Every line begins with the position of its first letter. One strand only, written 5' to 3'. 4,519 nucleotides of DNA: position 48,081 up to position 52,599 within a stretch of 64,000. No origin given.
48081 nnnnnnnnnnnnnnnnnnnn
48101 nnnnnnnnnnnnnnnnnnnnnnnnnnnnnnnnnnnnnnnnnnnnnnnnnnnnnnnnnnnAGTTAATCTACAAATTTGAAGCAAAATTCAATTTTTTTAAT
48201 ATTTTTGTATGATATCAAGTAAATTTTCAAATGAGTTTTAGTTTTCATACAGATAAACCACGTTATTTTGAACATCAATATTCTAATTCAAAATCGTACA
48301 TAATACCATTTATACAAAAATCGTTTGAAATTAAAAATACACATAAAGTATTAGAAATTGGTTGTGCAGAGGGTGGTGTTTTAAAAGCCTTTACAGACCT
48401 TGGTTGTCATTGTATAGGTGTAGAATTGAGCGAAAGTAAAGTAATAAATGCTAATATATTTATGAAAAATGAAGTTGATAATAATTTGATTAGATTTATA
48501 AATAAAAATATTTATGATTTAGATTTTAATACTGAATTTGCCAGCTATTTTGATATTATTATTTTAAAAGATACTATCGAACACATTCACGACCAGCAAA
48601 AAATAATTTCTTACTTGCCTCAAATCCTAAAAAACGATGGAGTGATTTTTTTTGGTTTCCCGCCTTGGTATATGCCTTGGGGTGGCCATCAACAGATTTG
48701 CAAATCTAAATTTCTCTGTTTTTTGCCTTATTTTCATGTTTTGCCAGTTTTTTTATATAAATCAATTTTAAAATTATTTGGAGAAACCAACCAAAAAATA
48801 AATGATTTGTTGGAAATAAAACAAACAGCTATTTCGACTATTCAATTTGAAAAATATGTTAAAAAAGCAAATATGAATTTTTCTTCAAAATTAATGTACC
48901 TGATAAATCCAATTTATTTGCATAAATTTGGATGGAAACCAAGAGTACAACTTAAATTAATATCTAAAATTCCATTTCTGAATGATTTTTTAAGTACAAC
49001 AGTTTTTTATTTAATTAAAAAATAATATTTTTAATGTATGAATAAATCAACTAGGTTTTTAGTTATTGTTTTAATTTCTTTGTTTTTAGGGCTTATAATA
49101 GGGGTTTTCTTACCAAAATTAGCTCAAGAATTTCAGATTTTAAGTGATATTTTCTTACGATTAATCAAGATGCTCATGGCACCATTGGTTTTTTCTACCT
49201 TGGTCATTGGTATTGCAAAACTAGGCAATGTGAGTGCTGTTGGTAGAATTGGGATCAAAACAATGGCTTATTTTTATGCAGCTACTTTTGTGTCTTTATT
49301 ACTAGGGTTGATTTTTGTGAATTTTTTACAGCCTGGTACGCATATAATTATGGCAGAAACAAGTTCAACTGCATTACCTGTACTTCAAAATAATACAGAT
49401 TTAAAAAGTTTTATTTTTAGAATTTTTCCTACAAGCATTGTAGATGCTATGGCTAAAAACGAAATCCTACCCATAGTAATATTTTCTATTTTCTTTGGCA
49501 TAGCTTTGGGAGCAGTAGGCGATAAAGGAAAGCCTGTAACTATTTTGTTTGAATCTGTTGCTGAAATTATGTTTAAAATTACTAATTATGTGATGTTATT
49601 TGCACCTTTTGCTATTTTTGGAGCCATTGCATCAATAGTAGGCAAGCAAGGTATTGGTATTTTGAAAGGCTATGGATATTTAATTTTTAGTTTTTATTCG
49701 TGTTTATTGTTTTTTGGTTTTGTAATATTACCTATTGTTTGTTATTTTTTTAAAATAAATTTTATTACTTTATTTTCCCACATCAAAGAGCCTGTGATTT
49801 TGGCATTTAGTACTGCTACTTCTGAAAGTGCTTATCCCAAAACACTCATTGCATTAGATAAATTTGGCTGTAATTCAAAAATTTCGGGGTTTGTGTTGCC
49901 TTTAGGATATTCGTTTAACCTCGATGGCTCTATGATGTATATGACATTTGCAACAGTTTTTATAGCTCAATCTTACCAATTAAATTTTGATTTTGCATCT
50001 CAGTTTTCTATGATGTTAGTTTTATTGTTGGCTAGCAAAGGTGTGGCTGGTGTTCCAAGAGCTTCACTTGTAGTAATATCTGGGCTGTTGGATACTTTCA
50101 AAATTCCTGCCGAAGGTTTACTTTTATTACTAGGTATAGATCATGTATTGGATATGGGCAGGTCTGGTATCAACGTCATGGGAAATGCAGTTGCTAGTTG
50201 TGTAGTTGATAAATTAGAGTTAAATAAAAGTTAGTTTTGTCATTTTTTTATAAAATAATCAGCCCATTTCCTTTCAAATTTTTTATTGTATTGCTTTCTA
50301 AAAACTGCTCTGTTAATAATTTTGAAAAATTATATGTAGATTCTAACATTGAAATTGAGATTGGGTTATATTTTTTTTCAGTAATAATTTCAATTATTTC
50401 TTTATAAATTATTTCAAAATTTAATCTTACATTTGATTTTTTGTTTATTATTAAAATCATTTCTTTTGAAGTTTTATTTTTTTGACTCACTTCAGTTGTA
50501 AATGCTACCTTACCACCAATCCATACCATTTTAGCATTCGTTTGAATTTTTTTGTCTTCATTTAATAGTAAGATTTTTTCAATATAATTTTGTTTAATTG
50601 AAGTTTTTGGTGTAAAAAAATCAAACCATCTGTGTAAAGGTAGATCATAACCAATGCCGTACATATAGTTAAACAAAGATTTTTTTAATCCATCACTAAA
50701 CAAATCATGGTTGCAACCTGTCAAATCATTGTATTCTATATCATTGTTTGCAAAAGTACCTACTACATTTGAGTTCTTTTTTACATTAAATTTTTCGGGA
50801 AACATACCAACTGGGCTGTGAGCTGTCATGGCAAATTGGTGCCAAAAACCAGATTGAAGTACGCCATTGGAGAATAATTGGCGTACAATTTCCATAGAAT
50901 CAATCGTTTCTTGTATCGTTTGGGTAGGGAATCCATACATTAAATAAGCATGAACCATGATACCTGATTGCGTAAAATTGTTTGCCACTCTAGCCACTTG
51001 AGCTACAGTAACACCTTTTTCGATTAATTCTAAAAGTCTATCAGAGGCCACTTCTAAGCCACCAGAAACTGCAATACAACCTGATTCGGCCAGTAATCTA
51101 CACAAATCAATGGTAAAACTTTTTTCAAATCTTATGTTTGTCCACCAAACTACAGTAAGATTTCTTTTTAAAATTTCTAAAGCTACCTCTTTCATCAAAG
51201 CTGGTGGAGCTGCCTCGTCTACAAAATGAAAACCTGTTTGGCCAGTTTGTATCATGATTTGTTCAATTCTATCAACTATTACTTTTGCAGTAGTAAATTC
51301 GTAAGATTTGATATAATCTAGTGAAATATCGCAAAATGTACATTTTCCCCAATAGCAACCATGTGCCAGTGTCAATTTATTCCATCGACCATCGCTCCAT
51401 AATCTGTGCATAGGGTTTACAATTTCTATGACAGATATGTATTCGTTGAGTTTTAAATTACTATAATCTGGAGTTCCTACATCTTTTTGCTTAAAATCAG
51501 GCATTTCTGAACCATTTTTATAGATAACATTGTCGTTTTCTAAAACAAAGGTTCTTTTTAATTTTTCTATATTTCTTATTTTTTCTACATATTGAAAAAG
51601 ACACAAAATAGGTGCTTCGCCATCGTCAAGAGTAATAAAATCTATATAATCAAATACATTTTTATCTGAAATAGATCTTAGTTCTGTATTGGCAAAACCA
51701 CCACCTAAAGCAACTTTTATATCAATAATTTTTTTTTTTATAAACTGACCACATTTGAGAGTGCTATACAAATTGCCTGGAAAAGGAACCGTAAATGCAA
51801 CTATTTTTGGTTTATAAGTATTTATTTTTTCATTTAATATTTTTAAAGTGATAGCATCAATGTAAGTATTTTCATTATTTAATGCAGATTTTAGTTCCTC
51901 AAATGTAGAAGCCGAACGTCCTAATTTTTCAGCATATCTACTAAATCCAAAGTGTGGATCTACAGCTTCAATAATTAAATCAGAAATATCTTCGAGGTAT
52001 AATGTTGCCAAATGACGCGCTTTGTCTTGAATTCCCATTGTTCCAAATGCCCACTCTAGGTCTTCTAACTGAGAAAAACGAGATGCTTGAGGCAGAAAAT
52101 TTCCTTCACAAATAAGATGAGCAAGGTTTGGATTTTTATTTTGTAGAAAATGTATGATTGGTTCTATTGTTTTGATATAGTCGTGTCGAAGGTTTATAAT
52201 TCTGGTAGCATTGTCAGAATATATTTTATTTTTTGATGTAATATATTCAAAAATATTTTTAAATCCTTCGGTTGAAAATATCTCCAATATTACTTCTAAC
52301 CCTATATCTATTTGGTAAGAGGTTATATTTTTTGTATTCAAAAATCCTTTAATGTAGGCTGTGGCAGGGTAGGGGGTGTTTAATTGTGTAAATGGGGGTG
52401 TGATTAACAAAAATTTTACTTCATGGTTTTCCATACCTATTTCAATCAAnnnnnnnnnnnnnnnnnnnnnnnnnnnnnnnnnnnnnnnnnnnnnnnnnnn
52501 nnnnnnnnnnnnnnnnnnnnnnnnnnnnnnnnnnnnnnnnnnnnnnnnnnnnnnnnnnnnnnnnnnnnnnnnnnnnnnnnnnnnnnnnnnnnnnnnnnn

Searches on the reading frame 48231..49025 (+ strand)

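Call 14: search_protein_families(library=pfam, proteins=[window:48231-49025:+], max_evalue=0.00001)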
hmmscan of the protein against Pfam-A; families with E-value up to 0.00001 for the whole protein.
window:48231-49025:+ (264 aa): 6 families
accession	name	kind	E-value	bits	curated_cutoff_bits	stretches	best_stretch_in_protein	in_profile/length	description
PF13489.12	Methyltransf_23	-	1.1e-13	51.7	27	1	23-141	8-116/164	Methyltransferase domain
PF08241.18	Methyltransf_11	-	7.2e-13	49.4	21.2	1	41-141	1-95/95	Methyltransferase domain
PF13847.12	Methyltransf_31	-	1.5e-10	41.4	27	1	35-140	2-108/145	Methyltransferase domain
PF08242.18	Methyltransf_12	-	7.8e-10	39.8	30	1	41-139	1-98/98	Methyltransferase domain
PF13649.12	Methyltransf_25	-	4.5e-09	37.3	27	1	40-137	1-97/97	Methyltransferase domain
PF07021.18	MetW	-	1.5e-07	31.7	21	1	34-203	11-175/193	Methionine biosynthesis protein MetW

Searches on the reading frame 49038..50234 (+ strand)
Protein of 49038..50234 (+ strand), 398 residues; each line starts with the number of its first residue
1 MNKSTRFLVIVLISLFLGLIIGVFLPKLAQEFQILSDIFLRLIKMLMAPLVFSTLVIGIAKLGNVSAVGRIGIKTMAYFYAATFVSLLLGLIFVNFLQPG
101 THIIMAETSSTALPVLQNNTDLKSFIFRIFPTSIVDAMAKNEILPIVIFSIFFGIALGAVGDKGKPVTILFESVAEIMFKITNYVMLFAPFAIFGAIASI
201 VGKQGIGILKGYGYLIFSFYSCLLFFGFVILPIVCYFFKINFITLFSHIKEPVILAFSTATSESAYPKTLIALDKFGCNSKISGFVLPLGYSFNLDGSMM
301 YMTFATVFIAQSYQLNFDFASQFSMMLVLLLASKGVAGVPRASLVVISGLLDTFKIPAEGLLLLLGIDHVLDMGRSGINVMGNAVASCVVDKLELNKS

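Call 14: search_protein_families(library=pfam, proteins=[window:49038-50234:+], max_evalue=0.00001)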
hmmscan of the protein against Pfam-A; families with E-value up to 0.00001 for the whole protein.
window:49038-50234:+ (398 aa): 1 family
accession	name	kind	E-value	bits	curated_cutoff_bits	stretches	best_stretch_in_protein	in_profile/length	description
PF00375.23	SDF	-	1.5e-112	376.9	27.9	1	9-392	3-386/387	Sodium:dicarboxylate symporter family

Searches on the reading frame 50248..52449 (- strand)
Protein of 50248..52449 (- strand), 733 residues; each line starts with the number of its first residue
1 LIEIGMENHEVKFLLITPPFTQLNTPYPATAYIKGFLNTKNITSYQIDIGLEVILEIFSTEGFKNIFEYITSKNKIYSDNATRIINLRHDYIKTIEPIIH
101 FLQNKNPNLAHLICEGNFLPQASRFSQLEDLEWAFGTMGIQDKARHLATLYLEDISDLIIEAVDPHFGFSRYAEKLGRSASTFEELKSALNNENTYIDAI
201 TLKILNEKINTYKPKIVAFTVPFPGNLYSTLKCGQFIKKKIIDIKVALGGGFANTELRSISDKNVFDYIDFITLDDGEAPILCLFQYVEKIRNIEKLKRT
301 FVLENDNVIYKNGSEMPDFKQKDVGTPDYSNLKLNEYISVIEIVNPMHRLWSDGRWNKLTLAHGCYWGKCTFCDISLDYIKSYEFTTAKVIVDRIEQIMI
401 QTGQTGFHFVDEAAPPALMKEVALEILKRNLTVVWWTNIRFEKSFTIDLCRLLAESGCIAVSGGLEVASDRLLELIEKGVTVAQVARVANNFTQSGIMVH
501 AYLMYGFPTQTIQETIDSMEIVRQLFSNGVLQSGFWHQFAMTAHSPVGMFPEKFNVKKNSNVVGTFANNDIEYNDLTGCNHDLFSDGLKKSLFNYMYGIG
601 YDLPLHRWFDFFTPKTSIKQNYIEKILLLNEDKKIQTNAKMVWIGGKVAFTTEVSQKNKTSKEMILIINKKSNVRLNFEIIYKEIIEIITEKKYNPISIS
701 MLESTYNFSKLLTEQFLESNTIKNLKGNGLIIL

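Call 14: search_protein_families(library=pfam, proteins=[window:50248-52449:-], max_evalue=0.00001)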
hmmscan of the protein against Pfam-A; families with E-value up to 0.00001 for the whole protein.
window:50248-52449:- (733 aa): 1 family
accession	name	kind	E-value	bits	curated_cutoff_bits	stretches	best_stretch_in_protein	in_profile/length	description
PF04055.27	Radical_SAM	-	2.8e-12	47.6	29.5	1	362-520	4-164/166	Radical SAM superfamily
